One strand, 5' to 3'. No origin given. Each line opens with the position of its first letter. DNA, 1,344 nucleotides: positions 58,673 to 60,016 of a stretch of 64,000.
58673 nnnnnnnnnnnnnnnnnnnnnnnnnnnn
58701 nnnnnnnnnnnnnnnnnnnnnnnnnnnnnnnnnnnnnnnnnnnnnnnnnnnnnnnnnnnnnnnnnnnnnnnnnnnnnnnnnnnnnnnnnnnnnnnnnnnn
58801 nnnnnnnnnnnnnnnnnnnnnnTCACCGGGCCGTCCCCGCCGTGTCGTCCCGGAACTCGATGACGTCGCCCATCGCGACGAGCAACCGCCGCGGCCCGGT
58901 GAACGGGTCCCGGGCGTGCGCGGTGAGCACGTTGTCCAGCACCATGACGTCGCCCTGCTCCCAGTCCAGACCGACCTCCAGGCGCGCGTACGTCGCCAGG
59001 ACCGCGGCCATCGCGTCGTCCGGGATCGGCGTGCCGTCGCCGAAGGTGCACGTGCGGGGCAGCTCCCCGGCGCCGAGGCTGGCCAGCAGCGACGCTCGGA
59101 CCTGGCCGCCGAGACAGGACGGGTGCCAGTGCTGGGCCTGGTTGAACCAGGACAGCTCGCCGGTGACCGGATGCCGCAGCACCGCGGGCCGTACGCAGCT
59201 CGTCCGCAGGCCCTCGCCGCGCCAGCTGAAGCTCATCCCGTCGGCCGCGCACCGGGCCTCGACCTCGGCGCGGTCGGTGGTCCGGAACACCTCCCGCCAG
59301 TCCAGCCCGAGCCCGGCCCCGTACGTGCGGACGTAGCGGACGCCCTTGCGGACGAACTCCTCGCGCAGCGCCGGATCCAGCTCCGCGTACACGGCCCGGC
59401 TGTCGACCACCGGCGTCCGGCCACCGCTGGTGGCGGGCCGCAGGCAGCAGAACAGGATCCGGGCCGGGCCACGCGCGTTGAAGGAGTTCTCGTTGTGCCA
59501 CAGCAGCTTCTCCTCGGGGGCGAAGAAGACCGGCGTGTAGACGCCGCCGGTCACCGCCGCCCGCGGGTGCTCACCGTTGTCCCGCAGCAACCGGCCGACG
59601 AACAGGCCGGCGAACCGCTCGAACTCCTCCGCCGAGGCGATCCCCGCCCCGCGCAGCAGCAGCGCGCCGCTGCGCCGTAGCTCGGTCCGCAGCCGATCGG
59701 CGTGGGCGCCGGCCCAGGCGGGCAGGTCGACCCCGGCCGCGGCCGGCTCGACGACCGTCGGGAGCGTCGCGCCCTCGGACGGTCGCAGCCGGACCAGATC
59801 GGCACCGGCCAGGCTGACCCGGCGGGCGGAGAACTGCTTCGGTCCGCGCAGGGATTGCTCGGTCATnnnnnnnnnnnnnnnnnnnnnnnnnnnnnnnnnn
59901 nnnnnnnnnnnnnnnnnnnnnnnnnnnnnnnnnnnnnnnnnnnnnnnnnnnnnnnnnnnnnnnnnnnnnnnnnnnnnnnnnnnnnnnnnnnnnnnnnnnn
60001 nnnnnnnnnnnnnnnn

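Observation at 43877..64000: A hybrid PKS-NRPS operon of at least 20 kb is translationally coupled, abuts tRNA-Leu and has non-collinear gene order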

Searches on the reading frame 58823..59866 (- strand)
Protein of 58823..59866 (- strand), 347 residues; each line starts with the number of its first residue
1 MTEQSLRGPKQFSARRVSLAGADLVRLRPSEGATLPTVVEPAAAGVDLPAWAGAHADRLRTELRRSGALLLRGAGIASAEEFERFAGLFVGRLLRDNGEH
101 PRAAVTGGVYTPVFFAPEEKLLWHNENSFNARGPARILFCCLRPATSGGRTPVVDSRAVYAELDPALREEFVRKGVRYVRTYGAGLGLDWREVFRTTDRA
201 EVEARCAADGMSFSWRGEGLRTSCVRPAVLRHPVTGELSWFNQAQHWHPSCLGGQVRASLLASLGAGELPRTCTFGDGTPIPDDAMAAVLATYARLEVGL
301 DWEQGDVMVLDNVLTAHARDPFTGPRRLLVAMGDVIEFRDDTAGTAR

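Call 5: search_protein_families(library=pfam, proteins=[window:58823-59866:-], max_evalue=0.01)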
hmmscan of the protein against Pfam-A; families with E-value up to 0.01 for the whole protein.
window:58823-59866:- (347 aa): 1 family
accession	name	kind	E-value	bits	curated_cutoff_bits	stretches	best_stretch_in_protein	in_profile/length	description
PF02668.22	TauD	-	1.2e-43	150.4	27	1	42-331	10-266/267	Taurine catabolism dioxygenase TauD, TfdA family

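Call 7: find_encoding_contigs(protein=window:58823-59866:-, flank=10000, max_places=6)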
Protein window:58823-59866:- (347 aa): 2 contigs read that carry it; 2 places shown.
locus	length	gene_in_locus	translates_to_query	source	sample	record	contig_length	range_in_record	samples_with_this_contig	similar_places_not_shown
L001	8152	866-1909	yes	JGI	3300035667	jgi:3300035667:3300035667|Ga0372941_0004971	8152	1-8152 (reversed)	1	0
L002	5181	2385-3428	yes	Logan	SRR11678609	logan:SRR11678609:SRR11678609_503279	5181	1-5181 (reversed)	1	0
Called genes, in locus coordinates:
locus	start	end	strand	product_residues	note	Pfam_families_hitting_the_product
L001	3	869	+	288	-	?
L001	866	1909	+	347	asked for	PF02668:TauD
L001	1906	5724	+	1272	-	PF00668:Condensation, PF00501:AMP-binding, PF13193:AMP-binding_C, PF00550:PP-binding, PF00975:Thioesterase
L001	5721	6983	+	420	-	PF05977:MFS_3, PF07690:MFS_1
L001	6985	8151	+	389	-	?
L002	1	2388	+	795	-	?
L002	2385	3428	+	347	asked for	PF02668:TauD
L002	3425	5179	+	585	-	?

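Call 40: search_protein_families(library=ncbifam, proteins=[window:58823-59866:-], max_evalue=0.01)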
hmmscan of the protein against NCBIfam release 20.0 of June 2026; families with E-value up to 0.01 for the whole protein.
window:58823-59866:- (347 aa): 5 families
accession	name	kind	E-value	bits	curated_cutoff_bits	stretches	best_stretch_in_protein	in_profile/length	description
NF045815.1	Neo-PentlctneFsynPtlD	equivalog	4.6e-06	26.1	550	0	119-239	100-212/301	neopentalenolactone/pentalenolactone F synthase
TIGR02410.1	carnitine_TMLD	equivalog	3.9e-05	23.4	268.3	0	298-328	313-343/362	trimethyllysine dioxygenase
NF041363.1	GntD_guanitoxin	equivalog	0.00098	18.4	345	0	297-323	281-307/341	guanitoxin biosynthesis L-enduracididine beta-hydroxylase GntD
NF043003.1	ClavSyn_CS1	equivalog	0.0011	18.6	450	0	284-323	234-273/312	clavaminate synthase Cs1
NF049936.1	TriMthamethphnDioxTmpA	equivalog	0.0024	16.7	400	0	120-164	184-228/366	2-trimethylaminoethylphosphonate dioxygenase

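Call 42: search_solved_structures(query=window:58823-59866:-, max_evalue=0.001)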
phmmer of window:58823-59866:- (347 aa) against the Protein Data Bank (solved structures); distinct sequences matched with E-value up to 0.001: 3.
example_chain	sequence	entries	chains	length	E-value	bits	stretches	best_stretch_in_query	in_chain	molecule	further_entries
1y0z_A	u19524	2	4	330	7.1e-30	107.4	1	30-331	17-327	protein product of AT3G21360 | Clavaminate synthase-like protein At3g21360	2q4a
9yut_A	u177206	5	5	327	6.4e-22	81.2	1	31-332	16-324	TauD/TfdA-like domain-containing protein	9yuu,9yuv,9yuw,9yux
3swt_A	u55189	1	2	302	4.8e-05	25.7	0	31-167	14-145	Taurine catabolism dioxygenase, TauD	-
